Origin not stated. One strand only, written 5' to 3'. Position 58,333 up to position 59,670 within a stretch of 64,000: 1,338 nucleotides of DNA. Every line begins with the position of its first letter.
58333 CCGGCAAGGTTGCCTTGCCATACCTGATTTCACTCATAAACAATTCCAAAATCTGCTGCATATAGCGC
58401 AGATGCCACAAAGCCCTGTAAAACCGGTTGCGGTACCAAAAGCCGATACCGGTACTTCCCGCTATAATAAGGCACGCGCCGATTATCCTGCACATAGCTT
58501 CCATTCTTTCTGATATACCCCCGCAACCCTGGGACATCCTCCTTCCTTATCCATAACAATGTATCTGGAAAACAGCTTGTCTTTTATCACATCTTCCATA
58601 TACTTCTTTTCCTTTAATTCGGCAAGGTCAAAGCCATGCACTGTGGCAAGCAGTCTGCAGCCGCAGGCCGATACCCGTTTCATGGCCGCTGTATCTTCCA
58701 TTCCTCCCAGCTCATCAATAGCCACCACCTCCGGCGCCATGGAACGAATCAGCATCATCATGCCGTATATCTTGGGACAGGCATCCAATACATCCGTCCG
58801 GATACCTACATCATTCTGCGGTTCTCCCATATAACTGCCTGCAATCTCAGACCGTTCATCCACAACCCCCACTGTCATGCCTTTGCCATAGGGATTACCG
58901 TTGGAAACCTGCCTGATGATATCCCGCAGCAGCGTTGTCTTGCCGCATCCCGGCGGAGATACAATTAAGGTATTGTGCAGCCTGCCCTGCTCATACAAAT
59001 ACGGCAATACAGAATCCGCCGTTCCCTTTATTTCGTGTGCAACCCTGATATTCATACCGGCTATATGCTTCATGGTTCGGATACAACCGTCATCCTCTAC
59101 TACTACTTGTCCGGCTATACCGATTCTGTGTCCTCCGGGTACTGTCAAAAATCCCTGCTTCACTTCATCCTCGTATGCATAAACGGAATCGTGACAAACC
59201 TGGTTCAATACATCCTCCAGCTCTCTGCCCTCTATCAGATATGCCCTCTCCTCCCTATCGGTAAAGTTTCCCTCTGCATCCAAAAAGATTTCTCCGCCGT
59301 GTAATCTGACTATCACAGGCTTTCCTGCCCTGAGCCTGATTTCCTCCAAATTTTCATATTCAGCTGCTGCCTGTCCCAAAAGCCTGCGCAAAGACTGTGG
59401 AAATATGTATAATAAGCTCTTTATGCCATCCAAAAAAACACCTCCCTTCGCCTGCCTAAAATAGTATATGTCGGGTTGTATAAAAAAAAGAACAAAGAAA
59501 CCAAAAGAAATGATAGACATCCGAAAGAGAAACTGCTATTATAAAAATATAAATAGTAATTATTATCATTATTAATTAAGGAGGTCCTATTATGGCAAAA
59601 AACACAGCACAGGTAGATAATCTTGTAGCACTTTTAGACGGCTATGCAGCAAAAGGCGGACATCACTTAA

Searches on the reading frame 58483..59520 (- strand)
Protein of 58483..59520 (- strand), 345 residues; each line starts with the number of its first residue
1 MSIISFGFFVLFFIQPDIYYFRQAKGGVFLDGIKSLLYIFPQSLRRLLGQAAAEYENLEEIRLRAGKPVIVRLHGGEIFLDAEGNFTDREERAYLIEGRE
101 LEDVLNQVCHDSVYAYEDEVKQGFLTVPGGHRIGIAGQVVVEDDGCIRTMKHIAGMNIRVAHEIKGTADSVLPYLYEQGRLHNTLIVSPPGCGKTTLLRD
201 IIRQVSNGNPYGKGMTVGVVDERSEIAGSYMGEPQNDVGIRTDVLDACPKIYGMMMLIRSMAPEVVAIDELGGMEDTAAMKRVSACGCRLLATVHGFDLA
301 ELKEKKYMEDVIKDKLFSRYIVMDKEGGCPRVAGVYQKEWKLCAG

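Call 42: search_protein_families(library=pfam, proteins=[window:58483-59520:-], max_evalue=0.00001)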
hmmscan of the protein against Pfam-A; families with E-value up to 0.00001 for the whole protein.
window:58483-59520:- (345 aa): 1 family
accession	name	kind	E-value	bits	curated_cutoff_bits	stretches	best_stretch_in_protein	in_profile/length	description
PF19568.5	Spore_III_AA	-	7.2e-115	383.7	27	1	35-339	6-302/306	Sporulation stage III, protein AA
